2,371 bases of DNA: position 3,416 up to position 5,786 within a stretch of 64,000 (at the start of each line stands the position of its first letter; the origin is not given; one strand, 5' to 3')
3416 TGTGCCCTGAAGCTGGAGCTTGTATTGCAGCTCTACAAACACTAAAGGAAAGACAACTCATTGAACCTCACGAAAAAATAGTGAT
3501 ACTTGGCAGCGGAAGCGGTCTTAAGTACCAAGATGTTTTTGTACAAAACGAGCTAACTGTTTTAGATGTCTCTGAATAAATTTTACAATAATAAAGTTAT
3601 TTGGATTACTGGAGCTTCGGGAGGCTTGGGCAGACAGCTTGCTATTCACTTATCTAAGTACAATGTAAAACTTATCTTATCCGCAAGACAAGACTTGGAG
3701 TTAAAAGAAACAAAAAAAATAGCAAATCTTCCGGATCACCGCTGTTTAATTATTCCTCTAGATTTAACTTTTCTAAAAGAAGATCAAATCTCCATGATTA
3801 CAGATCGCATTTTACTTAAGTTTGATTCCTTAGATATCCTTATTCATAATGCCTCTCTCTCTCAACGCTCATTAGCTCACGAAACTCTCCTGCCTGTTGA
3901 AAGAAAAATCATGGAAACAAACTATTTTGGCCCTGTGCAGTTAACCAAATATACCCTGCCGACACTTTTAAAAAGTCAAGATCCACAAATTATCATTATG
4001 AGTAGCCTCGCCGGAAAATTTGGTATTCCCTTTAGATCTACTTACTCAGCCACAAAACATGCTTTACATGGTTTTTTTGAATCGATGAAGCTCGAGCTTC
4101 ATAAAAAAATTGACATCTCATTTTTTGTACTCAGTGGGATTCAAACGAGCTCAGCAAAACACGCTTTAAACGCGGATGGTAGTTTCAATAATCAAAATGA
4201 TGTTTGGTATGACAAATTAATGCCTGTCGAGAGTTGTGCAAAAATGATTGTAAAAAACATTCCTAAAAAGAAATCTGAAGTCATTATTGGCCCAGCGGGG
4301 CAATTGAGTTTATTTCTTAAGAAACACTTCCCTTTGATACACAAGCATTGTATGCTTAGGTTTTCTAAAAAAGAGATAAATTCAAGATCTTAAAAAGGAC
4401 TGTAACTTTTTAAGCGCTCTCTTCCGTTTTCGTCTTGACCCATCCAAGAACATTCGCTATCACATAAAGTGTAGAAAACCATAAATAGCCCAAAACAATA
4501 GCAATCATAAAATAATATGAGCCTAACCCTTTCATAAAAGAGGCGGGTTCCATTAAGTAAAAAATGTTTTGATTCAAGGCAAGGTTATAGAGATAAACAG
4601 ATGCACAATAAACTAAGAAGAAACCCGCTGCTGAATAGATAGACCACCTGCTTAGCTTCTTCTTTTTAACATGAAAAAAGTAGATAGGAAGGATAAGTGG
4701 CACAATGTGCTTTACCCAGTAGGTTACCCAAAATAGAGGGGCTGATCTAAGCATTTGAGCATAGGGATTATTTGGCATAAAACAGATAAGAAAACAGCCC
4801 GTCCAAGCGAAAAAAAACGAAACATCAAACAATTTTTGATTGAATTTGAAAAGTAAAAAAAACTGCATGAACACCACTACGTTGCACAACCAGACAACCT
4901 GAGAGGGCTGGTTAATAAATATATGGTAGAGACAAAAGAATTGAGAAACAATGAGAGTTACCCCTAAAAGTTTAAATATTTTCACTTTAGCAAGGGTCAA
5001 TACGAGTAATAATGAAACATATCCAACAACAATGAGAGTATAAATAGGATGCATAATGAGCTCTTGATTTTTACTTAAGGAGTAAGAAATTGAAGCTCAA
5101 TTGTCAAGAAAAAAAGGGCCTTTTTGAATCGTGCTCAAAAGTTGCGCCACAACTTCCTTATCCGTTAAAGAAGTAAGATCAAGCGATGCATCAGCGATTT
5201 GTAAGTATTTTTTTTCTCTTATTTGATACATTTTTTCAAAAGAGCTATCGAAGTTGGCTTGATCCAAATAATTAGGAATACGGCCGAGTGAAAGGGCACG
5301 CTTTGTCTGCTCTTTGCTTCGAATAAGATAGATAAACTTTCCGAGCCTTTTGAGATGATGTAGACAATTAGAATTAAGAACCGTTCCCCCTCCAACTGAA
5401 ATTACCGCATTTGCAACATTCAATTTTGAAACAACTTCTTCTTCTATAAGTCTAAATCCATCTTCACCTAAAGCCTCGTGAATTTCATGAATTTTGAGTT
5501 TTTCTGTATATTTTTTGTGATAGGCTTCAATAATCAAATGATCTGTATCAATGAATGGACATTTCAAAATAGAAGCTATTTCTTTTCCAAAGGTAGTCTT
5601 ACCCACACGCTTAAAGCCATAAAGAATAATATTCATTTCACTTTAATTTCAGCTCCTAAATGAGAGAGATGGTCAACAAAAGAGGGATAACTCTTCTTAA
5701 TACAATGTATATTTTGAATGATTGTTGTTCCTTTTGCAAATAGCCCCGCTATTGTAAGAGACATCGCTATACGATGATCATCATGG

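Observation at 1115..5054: Three-gene translationally coupled PLP/PLP/SDR operon: a candidate amino-ketone or amino-alcohol (sphingoid-base-like) biosynthetic module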

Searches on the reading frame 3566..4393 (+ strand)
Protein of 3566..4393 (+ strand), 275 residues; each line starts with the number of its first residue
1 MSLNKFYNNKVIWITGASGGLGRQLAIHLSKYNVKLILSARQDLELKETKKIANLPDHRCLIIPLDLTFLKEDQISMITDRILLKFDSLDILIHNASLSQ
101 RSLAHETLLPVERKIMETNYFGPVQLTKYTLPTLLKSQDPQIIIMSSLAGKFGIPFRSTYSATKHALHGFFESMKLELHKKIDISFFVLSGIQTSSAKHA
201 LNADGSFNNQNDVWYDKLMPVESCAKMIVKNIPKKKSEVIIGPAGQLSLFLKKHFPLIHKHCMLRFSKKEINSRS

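Call 3: search_protein_families(library=pfam, proteins=[window:3566-4393:+])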
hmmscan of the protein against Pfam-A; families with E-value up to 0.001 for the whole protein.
window:3566-4393:+ (275 aa): 3 families
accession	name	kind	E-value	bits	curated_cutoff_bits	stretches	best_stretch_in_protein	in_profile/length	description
PF00106.31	adh_short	-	4.6e-37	127.8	26.6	1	10-199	1-189/195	short chain dehydrogenase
PF13561.12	adh_short_C2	-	3.1e-20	73.2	27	1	16-203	1-187/236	Enoyl-(Acyl carrier protein) reductase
PF08659.16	KR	-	2.3e-11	44.4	22.6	1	12-175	3-164/180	KR domain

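Call 4: search_protein_families(library=ncbifam, proteins=[window:3566-4393:+])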
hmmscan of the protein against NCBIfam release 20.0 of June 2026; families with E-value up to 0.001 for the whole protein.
window:3566-4393:+ (275 aa): 193 families (the best 25 are shown)
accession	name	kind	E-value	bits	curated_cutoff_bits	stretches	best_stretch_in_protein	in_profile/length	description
NF004825.0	PRK06181.1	equivalog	1.1e-59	201.9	215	1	6-262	3-258/268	SDR family oxidoreductase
NF005495.0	PRK07109.1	subfamily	8.7e-37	127.1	264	1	7-267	6-263/334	SDR family oxidoreductase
NF005372.1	PRK06914.1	subfamily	1.6e-32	112.9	320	1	8-182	1-175/279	SDR family oxidoreductase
NF006565.0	PRK09072.1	equivalog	2e-29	103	238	1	8-258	4-244/265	SDR family oxidoreductase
NF005806.0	PRK07666.1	equivalog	2.3e-28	99.1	286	1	8-246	6-234/239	3-ketoacyl-ACP reductase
NF004824.0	PRK06180.1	subfamily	9e-27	93.9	298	1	8-180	3-170/279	oxidoreductase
NF004826.0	PRK06182.1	subfamily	1.4e-26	93.4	305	1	8-201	3-189/274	oxidoreductase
NF006509.0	PRK08945.1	equivalog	1.5e-25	89.8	269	1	6-180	10-186/248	YciK family oxidoreductase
NF004823.0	PRK06179.1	subfamily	9.2e-25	87.6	310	1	8-195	4-182/271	oxidoreductase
NF004196.0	PRK05650.1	equivalog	1.5e-24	86.5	297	1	10-270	3-263/272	SDR family oxidoreductase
NF005539.0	PRK07201.1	equivalog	1.7e-24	86.5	549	1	8-263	369-614/657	SDR family oxidoreductase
NF006114.0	PRK08263.1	subfamily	1.1e-23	83.8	290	1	8-180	2-169/280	short chain dehydrogenase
NF005881.0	PRK07832.1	equivalog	1.3e-23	83.7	296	1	6-265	6-271/287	SDR family oxidoreductase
NF005594.0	PRK07326.1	equivalog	4.2e-23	82.1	271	1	7-206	4-200/237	SDR family oxidoreductase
NF006776.0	PRK09291.1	equivalog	5.1e-23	82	265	1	9-180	2-165/257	SDR family oxidoreductase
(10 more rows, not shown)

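Call 75: search_solved_structures(query=window:3566-4393:+, max_evalue=1e-15)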
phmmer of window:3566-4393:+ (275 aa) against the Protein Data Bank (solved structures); distinct sequences matched with E-value up to 1e-15: 33.
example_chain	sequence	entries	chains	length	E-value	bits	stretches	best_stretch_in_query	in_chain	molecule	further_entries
3gmd_A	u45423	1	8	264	6.2e-24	88.4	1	9-251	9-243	Corticosteroid 11-beta-dehydrogenase isozyme 1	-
4nmh_A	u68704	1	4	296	1.9e-23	86.8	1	9-253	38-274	Corticosteroid 11-beta-dehydrogenase isozyme 1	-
1y5m_A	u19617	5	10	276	2.1e-23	86.7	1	9-253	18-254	Corticosteroid 11-beta-dehydrogenase, isozyme 1 | Corticosteroid 11-beta-dehydrogenase isozyme 1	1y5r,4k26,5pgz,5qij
4yyz_A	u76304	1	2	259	6.1e-21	78.6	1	9-241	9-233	Corticosteroid 11-beta-dehydrogenase isozyme 1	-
4p38_A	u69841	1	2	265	6.5e-21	78.5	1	9-241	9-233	Corticosteroid 11-beta-dehydrogenase isozyme 1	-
4c7j_A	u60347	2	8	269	6.6e-21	78.5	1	9-241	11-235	CORTICOSTEROID 11-BETA-DEHYDROGENASE ISOZYME 1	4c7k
4hfr_A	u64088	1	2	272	7e-21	78.4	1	9-241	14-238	Corticosteroid 11-beta-dehydrogenase isozyme 1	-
3ch6_A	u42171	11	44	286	8.2e-21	78.2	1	9-241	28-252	Corticosteroid 11-beta-dehydrogenase isozyme 1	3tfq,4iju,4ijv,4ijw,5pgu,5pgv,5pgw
2irw_A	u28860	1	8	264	8.3e-21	78.2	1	9-239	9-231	Corticosteroid 11-beta-dehydrogenase isozyme 1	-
4bb5_A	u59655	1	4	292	8.6e-21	78.1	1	9-241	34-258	CORTICOSTEROID 11-BETA-DEHYDROGENASE ISOZYME 1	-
3d5q_A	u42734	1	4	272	8.8e-21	78.1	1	9-239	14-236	Corticosteroid 11-beta-dehydrogenase isozyme 1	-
4bb6_A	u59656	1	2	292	8.8e-21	78.1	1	9-241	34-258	CORTICOSTEROID 11-BETA-DEHYDROGENASE ISOZYME 1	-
3pdj_A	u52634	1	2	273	8.9e-21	78.1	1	9-239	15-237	Corticosteroid 11-beta-dehydrogenase isozyme 1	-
9w6v_A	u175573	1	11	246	9e-21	78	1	9-232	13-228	11-beta-hydroxysteroid dehydrogenase 1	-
2rbe_A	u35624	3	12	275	9.3e-21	78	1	9-239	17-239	Corticosteroid 11-beta-dehydrogenase isozyme 1 | 11-beta-Hydroxysteroid Dehydrogenase 1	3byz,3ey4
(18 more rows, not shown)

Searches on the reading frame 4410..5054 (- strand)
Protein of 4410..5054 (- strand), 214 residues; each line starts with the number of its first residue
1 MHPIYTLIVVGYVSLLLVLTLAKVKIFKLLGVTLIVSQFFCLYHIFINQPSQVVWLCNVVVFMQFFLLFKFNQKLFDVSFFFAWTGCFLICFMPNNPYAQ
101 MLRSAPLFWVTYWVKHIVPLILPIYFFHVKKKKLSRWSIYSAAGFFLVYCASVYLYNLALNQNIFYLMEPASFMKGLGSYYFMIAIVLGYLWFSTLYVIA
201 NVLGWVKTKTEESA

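Call 3: search_protein_families(library=pfam, proteins=[window:4410-5054:-])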
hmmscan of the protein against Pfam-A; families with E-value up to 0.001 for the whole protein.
window:4410-5054:- (214 aa): 1 family
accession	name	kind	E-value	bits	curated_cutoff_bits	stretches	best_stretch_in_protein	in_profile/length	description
PF14808.11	TMEM164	-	2.1e-12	47.5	25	1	6-194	14-214/217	TMEM164 family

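Call 4: search_protein_families(library=ncbifam, proteins=[window:4410-5054:-])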
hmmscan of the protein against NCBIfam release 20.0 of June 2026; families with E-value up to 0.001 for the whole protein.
window:4410-5054:- (214 aa): 1 family
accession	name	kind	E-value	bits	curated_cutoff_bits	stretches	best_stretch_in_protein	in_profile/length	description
TIGR02206.1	intg_mem_TP0381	subfamily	0.0006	19.2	75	1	25-186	41-204/222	TMEM164-related integral membrane acyltransferase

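Call 74: search_solved_structures(query=window:4410-5054:-, max_evalue=10, show_alignments=2)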
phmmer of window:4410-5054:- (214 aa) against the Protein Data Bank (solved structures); distinct sequences matched with E-value up to 10: 2.
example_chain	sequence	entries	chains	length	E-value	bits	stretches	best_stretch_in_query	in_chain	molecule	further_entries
1k47_A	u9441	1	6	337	0.079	16.4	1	46-175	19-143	phosphomevalonate kinase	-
3gon_A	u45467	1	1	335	0.083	16.3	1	46-175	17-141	Phosphomevalonate kinase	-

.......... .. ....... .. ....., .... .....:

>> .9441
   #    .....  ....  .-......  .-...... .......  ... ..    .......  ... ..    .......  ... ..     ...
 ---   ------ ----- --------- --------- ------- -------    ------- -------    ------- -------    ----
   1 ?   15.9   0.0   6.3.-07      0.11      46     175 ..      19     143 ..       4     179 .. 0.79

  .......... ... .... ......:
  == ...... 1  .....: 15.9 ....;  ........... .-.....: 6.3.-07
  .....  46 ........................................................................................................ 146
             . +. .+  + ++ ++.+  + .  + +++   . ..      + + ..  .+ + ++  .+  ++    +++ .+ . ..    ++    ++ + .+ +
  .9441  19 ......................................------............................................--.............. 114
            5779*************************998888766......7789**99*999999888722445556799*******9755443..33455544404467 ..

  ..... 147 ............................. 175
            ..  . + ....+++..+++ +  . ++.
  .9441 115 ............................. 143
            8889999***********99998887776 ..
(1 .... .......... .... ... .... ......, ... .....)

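Call 81: find_homologous_proteins(query=window:4410-5054:-, max_evalue=0.00001)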
Query window:4410-5054:- (214 aa): 10 proteins with E <= 0.00001 among 239 candidates.
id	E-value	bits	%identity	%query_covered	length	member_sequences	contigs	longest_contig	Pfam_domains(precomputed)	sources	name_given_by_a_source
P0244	3.3e-135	467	100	100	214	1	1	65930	PF14808.12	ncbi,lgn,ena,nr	ncbi:MAG: hypothetical protein S4CHLAM7_05320 [Chlamydiae bacterium]|nr:hypothetical protein [Chlamy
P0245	7.6e-109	381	79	100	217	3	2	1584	PF14808.12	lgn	-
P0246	4.6e-104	365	77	100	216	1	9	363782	PF14808.12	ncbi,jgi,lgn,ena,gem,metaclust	metaclust:\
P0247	8.1e-101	355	73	100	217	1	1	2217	PF14808.12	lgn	-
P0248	9.1e-100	351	73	100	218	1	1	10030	PF14808.12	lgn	-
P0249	3.6e-97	343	68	100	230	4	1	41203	PF14808.12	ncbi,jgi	jgi:hypothetical protein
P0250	4.5e-97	343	69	98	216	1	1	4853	PF14808.12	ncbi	-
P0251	5.8e-97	342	74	97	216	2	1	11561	PF14808.12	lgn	-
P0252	9.3e-97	342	68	100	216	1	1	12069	PF14808.12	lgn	-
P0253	1.4e-95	338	69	99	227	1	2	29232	PF14808.12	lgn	-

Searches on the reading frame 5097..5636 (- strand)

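Call 3: search_protein_families(library=pfam, proteins=[window:5097-5636:-])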
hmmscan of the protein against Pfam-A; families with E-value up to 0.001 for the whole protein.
window:5097-5636:- (179 aa): 1 family
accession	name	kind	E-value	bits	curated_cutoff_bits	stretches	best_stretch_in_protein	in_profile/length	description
PF01202.28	SKI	-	1.6e-27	97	22.1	1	11-170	3-158/159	Shikimate kinase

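Call 4: search_protein_families(library=ncbifam, proteins=[window:5097-5636:-])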
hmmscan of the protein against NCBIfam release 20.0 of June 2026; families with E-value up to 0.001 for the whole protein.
window:5097-5636:- (179 aa): 12 families
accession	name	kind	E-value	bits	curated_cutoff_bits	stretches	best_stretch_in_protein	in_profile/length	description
NF040667.1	hom_kin_desulfo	exception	4.7e-26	91.6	197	1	2-170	2-162/163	homoserine kinase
NF010553.0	PRK13947.1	equivalog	1.3e-24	87.3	204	1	2-168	3-163/173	shikimate kinase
NF001866.0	PRK00625.1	equivalog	5.4e-24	85.3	142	1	1-165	1-162/173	shikimate kinase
NF010555.0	PRK13949.1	equivalog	1.9e-18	67.1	180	1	2-119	3-115/175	shikimate kinase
NF010556.0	PRK13951.1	equivalog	4.9e-18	65.2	560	1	1-168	1-157/492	bifunctional shikimate kinase AroK/3-dehydroquinate synthase AroB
NF010554.0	PRK13948.1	equivalog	3.2e-17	62.7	217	1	4-146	14-150/192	shikimate kinase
NF010552.0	PRK13946.1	equivalog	3.6e-17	62.6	186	1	2-171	25-188/198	shikimate kinase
NF002988.0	PRK03731.1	equivalog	4.6e-17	62.3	161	1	3-171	5-169/174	shikimate kinase AroL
NF003456.0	PRK05057.1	equivalog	5e-16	59.1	195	1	2-171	6-171/173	shikimate kinase AroK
NF010627.0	PRK14021.1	equivalog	3.3e-15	55.5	565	1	4-171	10-175/542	bifunctional shikimate kinase/3-dehydroquinate synthase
NF006015.0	PRK08154.1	subfamily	6e-12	45.3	204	1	3-172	139-304/314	anaerobic benzoate catabolism transcriptional regulator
NF006610.0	PRK09169.1-4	subfamily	4e-08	30.3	4299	1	2-145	2867-3005/3056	hypothetical protein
